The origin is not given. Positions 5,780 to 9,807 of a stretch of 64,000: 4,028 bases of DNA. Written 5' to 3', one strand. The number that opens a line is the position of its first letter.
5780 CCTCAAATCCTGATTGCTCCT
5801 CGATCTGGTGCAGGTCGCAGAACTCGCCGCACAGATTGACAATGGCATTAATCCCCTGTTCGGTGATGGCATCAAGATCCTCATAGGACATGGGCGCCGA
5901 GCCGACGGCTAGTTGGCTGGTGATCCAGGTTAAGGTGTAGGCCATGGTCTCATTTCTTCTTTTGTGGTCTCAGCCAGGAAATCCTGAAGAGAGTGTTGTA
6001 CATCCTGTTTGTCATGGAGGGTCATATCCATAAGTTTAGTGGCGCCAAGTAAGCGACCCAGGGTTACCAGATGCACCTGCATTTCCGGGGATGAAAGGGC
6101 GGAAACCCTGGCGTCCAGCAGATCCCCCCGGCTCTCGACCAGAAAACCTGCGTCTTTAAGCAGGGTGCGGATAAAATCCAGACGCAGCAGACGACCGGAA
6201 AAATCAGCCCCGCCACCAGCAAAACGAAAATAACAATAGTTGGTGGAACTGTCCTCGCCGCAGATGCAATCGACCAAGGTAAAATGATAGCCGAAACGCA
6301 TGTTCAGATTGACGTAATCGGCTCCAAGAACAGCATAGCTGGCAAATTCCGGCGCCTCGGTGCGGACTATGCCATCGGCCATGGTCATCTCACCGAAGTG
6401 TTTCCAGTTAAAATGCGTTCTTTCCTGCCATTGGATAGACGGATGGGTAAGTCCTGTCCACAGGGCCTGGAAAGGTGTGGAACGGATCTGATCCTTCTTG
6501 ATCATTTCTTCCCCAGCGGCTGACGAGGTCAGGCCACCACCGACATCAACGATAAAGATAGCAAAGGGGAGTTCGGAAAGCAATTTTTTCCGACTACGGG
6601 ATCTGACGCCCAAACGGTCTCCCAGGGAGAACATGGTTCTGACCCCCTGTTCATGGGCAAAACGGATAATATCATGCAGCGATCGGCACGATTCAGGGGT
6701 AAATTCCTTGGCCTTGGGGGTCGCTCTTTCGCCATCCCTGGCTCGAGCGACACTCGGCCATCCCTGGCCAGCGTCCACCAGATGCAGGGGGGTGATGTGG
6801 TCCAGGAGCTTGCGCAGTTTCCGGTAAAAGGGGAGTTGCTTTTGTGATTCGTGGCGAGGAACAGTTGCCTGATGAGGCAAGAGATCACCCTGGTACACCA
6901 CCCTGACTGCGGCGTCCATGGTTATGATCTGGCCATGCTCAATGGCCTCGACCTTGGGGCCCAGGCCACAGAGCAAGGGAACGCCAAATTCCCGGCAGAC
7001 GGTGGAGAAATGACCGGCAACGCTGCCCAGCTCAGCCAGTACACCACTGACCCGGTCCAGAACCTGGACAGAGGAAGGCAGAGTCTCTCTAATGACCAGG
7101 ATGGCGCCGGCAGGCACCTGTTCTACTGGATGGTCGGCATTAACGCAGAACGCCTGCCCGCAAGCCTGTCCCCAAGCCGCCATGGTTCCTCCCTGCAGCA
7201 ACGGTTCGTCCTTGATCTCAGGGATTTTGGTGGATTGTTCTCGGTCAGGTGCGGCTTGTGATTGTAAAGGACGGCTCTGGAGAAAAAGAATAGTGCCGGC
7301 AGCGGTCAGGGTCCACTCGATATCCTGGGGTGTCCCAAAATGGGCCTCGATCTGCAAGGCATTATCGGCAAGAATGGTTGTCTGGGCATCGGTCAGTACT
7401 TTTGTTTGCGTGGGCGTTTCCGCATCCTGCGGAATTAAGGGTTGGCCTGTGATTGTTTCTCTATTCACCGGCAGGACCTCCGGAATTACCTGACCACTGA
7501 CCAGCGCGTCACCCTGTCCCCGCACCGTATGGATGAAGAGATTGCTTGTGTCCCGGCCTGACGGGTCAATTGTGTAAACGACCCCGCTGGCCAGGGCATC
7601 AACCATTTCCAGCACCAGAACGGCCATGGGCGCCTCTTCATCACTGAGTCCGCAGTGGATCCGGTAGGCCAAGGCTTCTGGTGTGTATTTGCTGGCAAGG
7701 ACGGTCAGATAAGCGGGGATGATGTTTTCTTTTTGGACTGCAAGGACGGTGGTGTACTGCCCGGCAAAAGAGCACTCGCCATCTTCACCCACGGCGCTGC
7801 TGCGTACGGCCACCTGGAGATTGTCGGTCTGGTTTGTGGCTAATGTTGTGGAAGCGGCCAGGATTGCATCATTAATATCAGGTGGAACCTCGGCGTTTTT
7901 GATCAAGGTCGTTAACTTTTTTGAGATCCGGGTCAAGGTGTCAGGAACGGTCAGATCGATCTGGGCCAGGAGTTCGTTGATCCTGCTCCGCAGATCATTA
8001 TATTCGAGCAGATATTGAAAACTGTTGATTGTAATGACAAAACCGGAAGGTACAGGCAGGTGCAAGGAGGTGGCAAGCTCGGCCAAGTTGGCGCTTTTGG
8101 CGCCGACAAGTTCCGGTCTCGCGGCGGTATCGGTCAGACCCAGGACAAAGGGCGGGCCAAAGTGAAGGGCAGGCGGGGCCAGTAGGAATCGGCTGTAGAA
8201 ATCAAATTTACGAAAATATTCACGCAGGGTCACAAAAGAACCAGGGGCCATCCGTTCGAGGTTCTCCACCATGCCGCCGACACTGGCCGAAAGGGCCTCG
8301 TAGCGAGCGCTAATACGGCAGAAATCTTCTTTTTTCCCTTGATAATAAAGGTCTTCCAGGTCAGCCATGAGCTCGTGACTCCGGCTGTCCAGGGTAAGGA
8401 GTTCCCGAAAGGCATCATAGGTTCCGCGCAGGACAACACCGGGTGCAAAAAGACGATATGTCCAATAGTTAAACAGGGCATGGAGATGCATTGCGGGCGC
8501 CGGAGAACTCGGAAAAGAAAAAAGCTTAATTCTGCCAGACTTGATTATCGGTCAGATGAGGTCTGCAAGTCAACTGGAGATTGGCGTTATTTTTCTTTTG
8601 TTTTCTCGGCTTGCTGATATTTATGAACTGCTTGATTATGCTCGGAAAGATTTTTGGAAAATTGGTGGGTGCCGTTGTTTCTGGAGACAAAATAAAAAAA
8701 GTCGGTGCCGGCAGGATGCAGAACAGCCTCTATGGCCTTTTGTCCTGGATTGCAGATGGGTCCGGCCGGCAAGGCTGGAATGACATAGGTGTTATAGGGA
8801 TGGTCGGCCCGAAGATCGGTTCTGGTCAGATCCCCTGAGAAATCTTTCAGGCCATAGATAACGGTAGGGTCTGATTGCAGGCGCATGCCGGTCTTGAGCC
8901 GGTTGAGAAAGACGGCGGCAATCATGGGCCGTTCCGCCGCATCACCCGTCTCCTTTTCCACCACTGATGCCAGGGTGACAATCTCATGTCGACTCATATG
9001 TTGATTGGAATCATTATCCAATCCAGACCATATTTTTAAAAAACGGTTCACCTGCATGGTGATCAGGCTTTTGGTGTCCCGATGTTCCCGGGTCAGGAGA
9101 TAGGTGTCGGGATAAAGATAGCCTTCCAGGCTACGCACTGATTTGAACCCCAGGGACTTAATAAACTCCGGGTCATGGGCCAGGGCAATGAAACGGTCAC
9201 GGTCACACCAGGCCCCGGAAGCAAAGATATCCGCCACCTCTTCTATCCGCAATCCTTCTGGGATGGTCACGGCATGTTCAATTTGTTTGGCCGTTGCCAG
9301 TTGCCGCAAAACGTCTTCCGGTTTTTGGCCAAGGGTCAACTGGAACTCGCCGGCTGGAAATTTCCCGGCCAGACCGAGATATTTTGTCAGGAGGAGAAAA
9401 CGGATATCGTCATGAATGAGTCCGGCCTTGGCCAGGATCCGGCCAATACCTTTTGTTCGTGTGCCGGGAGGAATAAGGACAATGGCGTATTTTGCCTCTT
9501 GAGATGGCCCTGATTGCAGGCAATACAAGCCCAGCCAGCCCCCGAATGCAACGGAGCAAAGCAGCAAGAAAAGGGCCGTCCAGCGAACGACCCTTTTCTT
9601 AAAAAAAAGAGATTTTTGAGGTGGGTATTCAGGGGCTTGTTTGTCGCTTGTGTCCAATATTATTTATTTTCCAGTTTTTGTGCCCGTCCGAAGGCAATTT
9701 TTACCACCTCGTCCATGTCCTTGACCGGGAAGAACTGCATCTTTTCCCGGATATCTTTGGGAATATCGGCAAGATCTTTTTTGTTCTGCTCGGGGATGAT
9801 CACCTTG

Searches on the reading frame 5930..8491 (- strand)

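Call 56: search_protein_families(library=pfam, proteins=[window:5930-8491:-], max_evalue=0.00001)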
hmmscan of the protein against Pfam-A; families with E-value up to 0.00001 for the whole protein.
window:5930-8491:- (853 aa): 2 families
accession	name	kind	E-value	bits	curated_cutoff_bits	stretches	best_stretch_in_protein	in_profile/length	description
PF01326.24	PPDK_N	-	1.2e-71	242.1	27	1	127-422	2-322/328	Pyruvate phosphate dikinase, AMP/ATP-binding domain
PF00391.29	PEP-utilizers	-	1.1e-14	54.2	23.1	1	460-527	2-69/72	PEP-utilising enzyme, mobile domain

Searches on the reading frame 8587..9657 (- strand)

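Call 56: search_protein_families(library=pfam, proteins=[window:8587-9657:-], max_evalue=0.00001)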
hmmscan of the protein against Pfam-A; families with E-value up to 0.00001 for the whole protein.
window:8587-9657:- (356 aa): 1 family
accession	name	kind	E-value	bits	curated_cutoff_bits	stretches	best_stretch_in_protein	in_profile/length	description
PF02618.21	YceG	-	8.1e-84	281.8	32.4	1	60-346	1-275/275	YceG-like family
